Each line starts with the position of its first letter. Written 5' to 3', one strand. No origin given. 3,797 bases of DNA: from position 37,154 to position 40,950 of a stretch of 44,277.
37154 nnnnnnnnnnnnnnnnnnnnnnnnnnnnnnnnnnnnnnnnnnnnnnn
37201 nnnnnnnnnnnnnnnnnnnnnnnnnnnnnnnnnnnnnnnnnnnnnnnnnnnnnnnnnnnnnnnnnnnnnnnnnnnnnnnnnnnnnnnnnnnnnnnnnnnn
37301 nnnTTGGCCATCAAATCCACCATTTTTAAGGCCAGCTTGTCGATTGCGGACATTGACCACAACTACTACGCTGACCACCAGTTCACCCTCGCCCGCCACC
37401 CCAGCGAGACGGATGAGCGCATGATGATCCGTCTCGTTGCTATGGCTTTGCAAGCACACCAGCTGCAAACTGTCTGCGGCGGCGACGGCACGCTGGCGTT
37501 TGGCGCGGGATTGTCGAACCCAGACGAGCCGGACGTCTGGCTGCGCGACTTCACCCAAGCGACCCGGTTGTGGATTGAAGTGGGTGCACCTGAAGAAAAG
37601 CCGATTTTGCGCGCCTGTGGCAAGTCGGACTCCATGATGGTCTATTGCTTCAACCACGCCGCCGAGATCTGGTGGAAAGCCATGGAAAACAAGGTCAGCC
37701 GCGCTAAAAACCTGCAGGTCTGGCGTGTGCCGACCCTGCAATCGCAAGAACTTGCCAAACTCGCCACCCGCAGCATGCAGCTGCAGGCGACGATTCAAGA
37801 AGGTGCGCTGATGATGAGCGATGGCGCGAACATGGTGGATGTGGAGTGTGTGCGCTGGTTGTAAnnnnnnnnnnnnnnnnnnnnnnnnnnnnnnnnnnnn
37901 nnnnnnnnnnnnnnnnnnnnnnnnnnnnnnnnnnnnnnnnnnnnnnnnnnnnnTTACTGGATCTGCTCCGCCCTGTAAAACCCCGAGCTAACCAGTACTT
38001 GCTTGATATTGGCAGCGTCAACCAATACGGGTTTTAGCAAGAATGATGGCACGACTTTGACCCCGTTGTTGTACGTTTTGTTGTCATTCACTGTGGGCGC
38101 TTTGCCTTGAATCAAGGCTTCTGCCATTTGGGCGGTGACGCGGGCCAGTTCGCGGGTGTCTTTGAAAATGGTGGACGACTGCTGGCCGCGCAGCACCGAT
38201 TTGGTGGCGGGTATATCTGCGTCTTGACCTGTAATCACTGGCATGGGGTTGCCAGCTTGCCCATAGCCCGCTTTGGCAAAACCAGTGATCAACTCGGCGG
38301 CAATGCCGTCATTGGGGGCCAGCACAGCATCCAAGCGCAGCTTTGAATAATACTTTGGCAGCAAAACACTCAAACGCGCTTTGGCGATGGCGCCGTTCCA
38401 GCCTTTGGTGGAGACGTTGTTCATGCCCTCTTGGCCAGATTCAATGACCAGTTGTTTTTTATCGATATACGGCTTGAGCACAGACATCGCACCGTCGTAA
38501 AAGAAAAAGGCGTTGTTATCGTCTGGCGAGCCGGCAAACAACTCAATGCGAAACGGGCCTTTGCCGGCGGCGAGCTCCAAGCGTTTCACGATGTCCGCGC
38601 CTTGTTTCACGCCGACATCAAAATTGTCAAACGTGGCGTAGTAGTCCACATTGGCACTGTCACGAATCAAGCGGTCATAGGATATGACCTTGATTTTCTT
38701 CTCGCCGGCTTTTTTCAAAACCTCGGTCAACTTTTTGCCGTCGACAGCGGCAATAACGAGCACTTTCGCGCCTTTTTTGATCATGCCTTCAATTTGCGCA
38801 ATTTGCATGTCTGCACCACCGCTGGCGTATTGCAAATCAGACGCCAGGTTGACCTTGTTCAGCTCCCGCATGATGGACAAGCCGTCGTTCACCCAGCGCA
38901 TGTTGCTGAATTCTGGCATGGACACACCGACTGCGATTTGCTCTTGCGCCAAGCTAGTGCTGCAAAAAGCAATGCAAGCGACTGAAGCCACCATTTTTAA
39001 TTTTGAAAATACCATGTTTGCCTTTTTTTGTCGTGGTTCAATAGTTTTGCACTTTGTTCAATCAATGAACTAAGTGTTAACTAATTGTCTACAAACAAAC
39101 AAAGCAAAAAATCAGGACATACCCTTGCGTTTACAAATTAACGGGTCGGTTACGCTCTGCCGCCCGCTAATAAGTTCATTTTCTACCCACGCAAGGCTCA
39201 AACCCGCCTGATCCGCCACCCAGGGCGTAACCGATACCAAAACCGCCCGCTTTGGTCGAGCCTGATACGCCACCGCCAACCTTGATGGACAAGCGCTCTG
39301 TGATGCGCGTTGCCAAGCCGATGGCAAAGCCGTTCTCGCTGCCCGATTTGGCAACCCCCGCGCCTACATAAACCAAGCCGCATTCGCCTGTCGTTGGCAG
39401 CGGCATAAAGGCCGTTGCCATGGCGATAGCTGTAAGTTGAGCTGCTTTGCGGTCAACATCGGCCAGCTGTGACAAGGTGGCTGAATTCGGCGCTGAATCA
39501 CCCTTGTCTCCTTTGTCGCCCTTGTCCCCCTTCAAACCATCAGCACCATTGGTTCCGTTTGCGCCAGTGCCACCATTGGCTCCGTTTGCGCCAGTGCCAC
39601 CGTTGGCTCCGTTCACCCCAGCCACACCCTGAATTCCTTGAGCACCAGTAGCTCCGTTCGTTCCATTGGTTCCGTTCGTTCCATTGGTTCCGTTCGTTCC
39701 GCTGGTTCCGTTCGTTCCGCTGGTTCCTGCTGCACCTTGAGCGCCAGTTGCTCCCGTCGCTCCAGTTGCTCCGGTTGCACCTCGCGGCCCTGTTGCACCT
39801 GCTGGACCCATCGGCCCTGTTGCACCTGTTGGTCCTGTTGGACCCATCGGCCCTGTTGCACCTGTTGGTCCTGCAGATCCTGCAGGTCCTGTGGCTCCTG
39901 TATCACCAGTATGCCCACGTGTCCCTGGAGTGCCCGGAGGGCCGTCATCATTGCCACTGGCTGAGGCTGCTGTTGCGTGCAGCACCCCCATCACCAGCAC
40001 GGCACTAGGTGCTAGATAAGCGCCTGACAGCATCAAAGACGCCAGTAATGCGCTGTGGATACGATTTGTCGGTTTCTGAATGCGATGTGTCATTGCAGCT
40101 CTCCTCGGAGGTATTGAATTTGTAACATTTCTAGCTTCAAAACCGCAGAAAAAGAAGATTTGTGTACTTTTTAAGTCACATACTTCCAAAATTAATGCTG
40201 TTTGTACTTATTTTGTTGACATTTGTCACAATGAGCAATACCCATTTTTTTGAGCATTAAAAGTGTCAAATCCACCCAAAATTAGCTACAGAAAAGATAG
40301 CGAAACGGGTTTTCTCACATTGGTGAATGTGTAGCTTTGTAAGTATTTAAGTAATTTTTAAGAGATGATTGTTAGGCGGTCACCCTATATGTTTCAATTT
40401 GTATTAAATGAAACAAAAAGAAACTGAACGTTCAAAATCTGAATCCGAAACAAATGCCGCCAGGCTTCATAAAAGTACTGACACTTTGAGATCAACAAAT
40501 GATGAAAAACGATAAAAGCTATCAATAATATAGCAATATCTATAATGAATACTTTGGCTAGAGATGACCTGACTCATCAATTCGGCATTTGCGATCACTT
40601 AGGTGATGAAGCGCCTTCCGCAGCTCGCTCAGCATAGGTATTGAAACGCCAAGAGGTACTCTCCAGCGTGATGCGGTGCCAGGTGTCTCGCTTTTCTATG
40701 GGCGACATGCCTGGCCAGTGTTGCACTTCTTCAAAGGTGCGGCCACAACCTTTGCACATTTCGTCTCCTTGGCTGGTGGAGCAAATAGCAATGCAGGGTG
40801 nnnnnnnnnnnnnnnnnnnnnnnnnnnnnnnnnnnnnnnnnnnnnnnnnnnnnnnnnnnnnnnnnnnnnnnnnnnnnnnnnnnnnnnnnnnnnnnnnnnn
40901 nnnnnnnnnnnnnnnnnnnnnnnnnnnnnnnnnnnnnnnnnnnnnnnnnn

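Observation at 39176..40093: Secreted protein whose whole passenger is a ~50-triplet collagen-like helix, joined to a YadA-like trimeric-autotransporter anchor candidate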

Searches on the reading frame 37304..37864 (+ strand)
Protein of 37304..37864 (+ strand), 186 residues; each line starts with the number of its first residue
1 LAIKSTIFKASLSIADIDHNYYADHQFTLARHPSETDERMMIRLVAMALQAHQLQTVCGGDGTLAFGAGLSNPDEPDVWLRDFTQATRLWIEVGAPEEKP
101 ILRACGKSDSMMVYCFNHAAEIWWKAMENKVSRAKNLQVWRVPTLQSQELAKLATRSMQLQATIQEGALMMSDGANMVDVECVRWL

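Call 12: search_protein_families(library=pfam, proteins=[window:37304-37864:+], max_evalue=0.001)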
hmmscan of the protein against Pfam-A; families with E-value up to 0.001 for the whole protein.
window:37304-37864:+ (186 aa): 1 family
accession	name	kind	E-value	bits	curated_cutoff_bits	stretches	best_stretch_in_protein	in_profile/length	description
PF07152.18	YaeQ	-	3.5e-67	225.9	25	1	1-181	1-172/173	YaeQ protein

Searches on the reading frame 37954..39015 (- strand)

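Call 12: search_protein_families(library=pfam, proteins=[window:37954-39015:-], max_evalue=0.001)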
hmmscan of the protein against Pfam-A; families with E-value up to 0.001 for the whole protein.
window:37954-39015:- (353 aa): 2 families
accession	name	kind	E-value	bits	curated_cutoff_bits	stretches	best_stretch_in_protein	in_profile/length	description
PF13407.12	Peripla_BP_4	-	3.7e-49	168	35.1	1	29-305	1-257/258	Periplasmic binding protein domain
PF00532.27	Peripla_BP_1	-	0.00018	21.5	22.2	1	48-144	23-117/281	Periplasmic binding proteins and sugar binding domain of LacI family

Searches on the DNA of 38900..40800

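Call 37: search_rna_families(source=window, start=38900, end=40800, threshold=evalue, max_evalue=1)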
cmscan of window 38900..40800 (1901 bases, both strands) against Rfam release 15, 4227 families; matches with E-value up to 1: 2.
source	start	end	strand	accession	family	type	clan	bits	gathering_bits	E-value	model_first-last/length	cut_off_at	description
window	39017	39108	+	RF04099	MIR837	Gene; miRNA;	-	20.3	117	0.68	1-122/122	no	MIR837 microRNA precursor family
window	39014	39082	+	RF02060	STnc410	Gene; sRNA;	-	19.3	50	0.26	1-158/158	no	Enterobacterial sRNA STnc410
